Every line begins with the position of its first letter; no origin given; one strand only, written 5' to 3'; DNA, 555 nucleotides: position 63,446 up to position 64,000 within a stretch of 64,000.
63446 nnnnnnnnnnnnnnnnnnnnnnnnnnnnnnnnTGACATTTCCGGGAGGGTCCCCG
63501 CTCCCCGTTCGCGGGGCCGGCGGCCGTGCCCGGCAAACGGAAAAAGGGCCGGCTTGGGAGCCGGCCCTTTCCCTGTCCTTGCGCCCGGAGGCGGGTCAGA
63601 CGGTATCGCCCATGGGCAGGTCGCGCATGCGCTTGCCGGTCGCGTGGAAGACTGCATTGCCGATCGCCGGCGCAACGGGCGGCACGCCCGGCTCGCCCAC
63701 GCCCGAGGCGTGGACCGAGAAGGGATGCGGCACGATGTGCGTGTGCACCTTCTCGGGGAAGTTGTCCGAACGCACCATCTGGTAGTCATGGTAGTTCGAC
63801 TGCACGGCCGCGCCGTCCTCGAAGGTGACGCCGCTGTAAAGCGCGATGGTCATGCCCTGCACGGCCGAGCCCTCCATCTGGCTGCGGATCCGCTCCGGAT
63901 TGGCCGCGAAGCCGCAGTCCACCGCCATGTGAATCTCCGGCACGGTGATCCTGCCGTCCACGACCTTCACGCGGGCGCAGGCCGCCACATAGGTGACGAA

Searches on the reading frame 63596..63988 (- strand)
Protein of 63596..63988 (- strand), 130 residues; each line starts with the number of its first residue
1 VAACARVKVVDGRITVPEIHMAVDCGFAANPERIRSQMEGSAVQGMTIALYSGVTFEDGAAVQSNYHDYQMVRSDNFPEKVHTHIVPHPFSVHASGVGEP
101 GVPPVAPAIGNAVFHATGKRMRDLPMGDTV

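Call 20: search_protein_families(library=pfam, proteins=[window:63596-63988:-], max_evalue=0.01)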
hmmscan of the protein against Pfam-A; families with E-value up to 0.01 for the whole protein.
window:63596-63988:- (130 aa): 1 family
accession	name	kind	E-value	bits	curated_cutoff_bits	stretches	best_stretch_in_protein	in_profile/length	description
PF20256.3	MoCoBD_2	-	9.4e-13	48.7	27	1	4-78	206-283/283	Molybdopterin cofactor-binding domain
